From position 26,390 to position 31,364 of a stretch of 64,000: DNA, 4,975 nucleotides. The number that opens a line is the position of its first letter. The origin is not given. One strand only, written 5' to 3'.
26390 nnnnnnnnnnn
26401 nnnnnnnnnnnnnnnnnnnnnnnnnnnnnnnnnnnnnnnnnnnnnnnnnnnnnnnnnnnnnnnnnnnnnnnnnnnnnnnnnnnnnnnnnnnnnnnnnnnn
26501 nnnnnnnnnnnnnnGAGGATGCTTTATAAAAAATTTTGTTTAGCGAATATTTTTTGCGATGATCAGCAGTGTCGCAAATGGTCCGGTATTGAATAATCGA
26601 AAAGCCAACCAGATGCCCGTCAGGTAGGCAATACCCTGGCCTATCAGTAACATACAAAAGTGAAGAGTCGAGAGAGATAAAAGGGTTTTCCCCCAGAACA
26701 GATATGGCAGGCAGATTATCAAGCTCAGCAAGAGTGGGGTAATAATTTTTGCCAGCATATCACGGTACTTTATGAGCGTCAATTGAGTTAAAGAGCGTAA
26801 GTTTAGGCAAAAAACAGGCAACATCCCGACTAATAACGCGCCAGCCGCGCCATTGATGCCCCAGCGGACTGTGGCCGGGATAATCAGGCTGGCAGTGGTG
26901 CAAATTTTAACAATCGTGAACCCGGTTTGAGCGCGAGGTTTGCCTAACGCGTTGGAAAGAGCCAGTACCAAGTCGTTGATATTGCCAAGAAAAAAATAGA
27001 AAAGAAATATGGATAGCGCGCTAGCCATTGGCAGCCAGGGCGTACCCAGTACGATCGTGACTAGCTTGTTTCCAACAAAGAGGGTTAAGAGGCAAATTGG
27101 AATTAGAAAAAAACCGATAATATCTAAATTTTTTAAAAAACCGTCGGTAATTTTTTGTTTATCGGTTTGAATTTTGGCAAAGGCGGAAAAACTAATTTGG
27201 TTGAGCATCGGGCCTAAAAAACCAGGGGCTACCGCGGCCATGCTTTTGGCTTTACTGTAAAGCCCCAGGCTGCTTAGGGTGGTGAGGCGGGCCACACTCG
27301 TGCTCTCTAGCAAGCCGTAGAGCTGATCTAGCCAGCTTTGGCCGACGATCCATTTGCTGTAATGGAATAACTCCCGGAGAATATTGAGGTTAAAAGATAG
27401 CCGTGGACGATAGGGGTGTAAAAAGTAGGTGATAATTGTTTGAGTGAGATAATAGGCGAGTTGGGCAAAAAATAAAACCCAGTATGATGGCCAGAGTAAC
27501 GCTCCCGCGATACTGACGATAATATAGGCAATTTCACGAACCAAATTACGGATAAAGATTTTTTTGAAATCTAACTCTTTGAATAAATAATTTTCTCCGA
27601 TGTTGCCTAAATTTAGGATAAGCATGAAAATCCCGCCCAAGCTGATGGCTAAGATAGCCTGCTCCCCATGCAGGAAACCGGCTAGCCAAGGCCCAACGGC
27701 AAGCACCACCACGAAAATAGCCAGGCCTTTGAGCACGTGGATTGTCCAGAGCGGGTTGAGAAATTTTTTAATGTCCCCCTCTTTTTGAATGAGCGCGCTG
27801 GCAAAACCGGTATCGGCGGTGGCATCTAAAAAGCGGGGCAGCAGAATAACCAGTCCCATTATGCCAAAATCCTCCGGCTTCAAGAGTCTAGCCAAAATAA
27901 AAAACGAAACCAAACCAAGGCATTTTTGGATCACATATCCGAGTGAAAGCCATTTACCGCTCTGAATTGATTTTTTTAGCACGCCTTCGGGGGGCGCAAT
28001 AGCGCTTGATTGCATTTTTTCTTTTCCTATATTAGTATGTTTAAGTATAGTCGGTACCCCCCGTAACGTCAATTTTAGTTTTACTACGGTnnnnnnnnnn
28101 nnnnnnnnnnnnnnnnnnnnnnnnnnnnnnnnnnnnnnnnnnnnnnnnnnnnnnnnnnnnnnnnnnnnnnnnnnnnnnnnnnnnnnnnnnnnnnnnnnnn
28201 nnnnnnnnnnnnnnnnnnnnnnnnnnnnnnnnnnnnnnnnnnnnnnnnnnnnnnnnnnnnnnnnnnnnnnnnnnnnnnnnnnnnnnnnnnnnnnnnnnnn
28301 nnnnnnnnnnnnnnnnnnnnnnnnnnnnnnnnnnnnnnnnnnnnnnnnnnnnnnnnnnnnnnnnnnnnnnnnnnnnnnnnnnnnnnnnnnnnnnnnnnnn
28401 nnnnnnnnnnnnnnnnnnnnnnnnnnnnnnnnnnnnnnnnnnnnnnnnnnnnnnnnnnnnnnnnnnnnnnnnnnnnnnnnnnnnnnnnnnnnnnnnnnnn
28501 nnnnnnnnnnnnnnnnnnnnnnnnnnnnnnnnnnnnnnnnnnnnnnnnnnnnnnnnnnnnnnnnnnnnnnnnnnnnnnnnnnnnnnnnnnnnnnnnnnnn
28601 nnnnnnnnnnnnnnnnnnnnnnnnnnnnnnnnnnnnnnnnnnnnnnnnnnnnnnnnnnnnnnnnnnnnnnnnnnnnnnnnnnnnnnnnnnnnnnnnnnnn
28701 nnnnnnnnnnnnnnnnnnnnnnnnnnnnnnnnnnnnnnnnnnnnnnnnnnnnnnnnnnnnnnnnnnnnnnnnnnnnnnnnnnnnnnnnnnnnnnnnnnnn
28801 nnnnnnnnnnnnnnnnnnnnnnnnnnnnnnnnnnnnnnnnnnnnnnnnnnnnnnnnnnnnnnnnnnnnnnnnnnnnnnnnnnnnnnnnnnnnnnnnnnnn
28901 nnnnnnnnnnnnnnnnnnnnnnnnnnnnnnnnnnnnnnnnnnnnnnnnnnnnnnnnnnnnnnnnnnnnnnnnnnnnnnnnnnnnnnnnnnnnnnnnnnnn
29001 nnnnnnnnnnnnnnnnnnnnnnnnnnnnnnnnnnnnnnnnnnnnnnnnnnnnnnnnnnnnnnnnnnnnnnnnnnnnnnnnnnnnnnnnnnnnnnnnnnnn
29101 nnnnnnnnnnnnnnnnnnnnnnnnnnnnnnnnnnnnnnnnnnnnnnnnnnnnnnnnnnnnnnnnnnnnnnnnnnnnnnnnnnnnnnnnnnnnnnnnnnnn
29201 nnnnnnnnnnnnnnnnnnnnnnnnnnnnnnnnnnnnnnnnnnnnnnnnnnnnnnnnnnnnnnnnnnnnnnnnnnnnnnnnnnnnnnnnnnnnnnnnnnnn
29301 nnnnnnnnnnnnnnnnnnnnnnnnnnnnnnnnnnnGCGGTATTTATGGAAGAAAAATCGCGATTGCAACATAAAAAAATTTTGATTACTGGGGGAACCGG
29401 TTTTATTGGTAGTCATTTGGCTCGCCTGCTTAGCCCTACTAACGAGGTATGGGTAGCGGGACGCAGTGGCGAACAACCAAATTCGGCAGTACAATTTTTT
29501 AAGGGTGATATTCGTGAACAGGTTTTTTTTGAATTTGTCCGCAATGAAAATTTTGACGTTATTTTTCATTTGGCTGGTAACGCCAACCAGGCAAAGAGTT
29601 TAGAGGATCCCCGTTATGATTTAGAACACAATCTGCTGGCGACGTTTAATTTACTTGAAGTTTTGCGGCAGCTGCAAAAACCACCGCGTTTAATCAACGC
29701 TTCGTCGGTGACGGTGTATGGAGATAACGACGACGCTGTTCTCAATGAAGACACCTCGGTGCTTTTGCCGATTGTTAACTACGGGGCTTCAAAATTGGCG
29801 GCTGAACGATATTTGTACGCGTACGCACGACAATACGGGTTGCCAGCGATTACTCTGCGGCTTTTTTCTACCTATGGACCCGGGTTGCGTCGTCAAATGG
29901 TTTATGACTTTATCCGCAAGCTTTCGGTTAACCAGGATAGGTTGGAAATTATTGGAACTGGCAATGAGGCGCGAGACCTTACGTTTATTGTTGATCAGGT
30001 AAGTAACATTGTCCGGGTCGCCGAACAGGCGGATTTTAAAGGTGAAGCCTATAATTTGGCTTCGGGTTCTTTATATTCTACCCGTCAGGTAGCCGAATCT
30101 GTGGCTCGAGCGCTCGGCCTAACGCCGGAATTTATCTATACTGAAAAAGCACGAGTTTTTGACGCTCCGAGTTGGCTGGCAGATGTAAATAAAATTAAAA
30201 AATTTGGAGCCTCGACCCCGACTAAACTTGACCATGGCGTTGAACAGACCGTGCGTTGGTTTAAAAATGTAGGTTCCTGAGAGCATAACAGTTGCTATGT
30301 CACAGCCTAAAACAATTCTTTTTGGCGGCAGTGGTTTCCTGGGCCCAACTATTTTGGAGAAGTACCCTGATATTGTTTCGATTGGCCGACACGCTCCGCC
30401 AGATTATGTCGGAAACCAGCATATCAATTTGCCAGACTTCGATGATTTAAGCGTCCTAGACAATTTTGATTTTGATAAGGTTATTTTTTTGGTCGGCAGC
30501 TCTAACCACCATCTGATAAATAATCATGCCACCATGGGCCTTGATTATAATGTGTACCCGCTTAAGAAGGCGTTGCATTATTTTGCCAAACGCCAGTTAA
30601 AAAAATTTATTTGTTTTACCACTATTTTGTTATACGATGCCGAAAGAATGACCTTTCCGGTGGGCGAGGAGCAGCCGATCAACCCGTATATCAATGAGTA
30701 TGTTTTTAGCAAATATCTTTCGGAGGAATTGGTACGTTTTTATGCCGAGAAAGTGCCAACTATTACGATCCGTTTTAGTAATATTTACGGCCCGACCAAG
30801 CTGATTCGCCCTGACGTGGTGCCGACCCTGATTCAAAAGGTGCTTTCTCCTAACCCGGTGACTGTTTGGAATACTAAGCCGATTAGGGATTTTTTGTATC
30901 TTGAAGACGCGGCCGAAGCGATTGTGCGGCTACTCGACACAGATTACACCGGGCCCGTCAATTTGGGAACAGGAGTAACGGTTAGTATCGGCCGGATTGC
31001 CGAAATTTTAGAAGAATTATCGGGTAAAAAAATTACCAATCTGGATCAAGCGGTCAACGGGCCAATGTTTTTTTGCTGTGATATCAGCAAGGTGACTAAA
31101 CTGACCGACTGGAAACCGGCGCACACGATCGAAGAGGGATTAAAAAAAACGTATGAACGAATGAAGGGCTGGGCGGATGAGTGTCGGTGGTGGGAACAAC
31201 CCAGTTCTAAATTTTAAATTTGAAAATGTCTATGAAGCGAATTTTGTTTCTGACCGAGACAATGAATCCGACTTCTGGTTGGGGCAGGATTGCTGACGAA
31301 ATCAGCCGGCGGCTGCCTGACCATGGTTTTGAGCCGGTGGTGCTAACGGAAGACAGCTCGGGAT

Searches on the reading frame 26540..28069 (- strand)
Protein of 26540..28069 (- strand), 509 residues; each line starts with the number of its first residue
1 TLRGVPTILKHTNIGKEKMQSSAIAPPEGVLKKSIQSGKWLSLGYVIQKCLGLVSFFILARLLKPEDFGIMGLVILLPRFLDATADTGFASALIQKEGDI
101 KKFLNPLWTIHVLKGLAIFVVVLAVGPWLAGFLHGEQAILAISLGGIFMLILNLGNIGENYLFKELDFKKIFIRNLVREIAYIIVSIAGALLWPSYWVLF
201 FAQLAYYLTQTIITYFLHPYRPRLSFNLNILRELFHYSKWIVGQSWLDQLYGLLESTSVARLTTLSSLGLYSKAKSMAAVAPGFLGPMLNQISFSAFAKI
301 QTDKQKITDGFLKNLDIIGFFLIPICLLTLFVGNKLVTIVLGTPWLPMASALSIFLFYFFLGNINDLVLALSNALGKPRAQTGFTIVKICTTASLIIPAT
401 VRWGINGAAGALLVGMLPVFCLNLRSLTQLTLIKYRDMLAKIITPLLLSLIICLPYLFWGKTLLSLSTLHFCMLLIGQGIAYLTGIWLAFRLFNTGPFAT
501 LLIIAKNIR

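Call 20: search_protein_families(library=pfam, proteins=[window:26540-28069:-], max_evalue=0.00001)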
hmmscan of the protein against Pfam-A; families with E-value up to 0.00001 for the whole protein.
window:26540-28069:- (509 aa): 2 families
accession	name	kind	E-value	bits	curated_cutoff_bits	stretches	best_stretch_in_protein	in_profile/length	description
PF13440.11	Polysacc_synt_3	-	2.8e-64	217.6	23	1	58-349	1-292/293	Polysaccharide biosynthesis protein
PF01943.22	Polysacc_synt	-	8.8e-24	84.8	28.2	1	38-300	5-273/274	Polysaccharide biosynthesis protein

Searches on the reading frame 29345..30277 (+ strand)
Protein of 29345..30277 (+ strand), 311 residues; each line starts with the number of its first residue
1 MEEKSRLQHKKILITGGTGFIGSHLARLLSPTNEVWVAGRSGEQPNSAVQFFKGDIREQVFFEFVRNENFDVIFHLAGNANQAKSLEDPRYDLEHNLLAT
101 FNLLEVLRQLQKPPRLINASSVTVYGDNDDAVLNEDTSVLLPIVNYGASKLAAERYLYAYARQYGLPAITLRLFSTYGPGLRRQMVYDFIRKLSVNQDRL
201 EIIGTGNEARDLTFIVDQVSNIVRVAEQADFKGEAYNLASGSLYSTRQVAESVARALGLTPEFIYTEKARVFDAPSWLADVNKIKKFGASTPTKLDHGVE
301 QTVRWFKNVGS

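Call 20: search_protein_families(library=pfam, proteins=[window:29345-30277:+], max_evalue=0.00001)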
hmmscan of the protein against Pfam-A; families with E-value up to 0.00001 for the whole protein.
window:29345-30277:+ (311 aa): 5 families
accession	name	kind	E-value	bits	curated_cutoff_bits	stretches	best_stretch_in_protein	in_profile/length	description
PF01370.27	Epimerase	-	8.8e-51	173.1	20.9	1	12-239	1-240/240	NAD dependent epimerase/dehydratase family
PF16363.11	GDP_Man_Dehyd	-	8e-43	147.6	27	1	13-263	1-272/332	GDP-mannose 4,6 dehydratase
PF04321.23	RmlD_sub_bind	-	6.4e-11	42.3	27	1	11-266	2-240/287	RmlD substrate binding domain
PF07993.18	NAD_binding_4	-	6.8e-11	42.2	20.1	1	68-173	87-204/258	Male sterility protein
PF01073.25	3Beta_HSD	-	1.3e-09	37.9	22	1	13-220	1-222/280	3-beta hydroxysteroid dehydrogenase/isomerase family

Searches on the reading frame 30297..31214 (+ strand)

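Call 20: search_protein_families(library=pfam, proteins=[window:30297-31214:+], max_evalue=0.00001)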
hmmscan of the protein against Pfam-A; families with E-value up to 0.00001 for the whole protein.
window:30297-31214:+ (306 aa): 3 families
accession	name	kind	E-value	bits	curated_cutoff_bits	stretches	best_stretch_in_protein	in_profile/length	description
PF01370.27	Epimerase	-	5.3e-20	72.3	20.9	1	8-218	3-230/240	NAD dependent epimerase/dehydratase family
PF16363.11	GDP_Man_Dehyd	-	2.3e-14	54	27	1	54-285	71-332/332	GDP-mannose 4,6 dehydratase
PF07993.18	NAD_binding_4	-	4.5e-06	26.5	20.1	0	116-166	158-210/258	Male sterility protein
